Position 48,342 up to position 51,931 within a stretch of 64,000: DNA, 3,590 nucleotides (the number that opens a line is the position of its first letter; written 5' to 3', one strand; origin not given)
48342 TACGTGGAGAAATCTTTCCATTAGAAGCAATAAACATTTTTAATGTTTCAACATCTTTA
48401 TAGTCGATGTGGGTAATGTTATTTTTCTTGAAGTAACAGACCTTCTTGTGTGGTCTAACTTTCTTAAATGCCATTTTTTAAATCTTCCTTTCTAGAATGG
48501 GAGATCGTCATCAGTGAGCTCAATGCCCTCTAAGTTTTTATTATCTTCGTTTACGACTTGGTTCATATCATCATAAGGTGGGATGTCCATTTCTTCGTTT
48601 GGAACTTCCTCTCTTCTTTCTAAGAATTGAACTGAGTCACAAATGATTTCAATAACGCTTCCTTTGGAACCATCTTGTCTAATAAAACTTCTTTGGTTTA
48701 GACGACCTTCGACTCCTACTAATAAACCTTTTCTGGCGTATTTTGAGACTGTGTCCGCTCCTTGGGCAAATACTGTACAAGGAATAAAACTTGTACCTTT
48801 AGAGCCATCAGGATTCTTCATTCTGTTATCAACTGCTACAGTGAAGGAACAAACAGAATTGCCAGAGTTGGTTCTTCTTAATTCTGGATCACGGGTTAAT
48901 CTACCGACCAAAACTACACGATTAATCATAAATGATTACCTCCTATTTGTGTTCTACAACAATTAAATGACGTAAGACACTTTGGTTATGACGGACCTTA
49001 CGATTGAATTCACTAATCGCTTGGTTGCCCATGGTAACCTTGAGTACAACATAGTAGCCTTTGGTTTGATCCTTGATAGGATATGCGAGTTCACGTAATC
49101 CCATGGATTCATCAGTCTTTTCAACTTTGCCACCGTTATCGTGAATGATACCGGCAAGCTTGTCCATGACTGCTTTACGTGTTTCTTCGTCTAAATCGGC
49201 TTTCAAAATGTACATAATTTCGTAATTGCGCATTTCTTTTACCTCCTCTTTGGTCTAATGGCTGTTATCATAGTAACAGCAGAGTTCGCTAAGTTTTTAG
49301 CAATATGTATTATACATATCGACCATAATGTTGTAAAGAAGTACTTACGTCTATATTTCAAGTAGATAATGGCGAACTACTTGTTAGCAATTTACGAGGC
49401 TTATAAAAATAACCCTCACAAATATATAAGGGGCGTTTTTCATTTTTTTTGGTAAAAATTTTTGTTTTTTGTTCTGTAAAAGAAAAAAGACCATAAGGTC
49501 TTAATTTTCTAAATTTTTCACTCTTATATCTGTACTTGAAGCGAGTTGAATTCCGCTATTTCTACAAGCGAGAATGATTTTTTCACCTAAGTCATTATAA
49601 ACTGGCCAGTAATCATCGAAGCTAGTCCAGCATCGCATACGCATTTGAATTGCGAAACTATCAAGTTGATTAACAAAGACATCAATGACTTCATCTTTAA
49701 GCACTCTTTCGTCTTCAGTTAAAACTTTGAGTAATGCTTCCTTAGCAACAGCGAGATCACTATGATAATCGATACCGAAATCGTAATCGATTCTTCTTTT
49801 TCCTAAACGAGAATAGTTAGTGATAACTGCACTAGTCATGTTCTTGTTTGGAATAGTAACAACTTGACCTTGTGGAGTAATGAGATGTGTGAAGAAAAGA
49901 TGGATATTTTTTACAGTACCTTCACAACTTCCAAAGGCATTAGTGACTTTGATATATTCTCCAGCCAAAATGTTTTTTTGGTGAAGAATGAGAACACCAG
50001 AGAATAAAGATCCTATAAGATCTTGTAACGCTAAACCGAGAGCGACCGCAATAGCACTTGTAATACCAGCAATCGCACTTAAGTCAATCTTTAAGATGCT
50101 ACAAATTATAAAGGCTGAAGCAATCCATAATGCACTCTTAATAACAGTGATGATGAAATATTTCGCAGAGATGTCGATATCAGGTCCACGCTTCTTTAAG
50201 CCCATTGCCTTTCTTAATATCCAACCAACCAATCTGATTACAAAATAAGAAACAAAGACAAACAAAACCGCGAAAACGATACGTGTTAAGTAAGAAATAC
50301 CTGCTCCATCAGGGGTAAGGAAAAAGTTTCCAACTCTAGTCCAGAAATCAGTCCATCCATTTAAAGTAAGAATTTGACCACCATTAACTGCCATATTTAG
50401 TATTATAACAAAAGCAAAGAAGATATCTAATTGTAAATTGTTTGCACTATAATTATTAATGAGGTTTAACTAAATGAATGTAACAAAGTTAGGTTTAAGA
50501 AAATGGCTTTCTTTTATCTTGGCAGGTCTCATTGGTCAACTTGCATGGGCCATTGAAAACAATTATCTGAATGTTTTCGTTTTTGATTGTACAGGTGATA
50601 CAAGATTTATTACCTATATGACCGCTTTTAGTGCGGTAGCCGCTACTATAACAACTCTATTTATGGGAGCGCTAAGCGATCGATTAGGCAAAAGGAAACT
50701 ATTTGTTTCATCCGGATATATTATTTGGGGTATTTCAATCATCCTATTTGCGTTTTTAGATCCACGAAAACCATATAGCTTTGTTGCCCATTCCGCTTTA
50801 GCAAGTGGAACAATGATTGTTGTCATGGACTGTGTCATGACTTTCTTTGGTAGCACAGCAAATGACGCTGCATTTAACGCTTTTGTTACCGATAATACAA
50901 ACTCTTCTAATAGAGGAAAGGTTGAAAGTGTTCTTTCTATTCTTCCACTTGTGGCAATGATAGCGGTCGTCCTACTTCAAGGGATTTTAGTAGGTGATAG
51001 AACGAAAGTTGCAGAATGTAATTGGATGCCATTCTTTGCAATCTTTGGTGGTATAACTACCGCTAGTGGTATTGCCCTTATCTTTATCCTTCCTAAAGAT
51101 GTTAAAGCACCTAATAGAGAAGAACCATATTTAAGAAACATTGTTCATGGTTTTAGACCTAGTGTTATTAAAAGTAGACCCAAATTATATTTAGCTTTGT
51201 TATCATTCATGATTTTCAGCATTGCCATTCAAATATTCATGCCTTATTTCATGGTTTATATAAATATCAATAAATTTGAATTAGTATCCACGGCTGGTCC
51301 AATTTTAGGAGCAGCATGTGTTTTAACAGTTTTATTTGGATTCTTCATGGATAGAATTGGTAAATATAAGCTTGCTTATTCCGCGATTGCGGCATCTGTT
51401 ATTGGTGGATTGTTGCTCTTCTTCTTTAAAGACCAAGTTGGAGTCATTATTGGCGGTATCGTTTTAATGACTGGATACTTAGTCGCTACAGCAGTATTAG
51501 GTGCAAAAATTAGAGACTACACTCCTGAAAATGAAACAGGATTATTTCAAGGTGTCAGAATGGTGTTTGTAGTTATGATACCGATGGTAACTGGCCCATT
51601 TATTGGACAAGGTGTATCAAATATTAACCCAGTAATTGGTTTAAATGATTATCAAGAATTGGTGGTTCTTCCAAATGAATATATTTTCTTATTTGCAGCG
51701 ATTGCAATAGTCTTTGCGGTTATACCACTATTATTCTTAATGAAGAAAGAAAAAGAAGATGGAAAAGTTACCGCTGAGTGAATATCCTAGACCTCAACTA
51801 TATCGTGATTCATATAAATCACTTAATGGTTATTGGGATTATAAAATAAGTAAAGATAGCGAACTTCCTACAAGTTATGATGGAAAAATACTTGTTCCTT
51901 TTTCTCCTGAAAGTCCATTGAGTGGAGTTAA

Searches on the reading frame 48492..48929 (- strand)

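Call 11: search_protein_families(library=pfam, proteins=[window:48492-48929:-], max_evalue=0.01)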
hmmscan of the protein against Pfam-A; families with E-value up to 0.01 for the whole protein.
window:48492-48929:- (145 aa): 2 families
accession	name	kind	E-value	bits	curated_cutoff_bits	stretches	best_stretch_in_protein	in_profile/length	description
PF00436.31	SSB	-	2.9e-31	108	26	1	2-103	1-104/104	Single-strand binding protein family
PF01336.31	tRNA_anti-codon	-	0.0026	18.1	27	0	45-101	25-73/75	OB-fold nucleic acid binding domain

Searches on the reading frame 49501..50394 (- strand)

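Call 11: search_protein_families(library=pfam, proteins=[window:49501-50394:-], max_evalue=0.01)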
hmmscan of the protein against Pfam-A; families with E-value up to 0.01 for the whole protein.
window:49501-50394:- (297 aa): 3 families
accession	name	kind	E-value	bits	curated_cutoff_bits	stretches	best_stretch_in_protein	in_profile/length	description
PF00924.24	MS_channel_2nd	-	2.1e-15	57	20.2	1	125-196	1-68/68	Mechanosensitive ion channel, beta-domain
PF21082.3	MS_channel_3rd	-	1.2e-12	48.5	21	1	202-283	1-87/88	Mechanosensitive ion channel MscS, C-terminal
PF05552.17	MS_channel_1st_1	-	0.0017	18.6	22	1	33-64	11-42/50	Mechanosensitive ion channel, conserved TM helix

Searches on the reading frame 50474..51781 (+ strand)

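Call 11: search_protein_families(library=pfam, proteins=[window:50474-51781:+], max_evalue=0.01)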
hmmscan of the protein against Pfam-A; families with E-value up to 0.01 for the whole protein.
window:50474-51781:+ (435 aa): 3 families
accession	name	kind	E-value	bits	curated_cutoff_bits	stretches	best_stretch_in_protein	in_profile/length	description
PF07690.21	MFS_1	-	4.4e-34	118.4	33.4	2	42-375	30-347/347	Major Facilitator Superfamily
PF13347.12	MFS_2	-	4.4e-09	35.8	27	2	9-132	224-333/427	MFS/sugar transport protein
PF11700.14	ATG22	-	0.00067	18.9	24.1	1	43-264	70-313/482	Vacuole effluxer Atg22 like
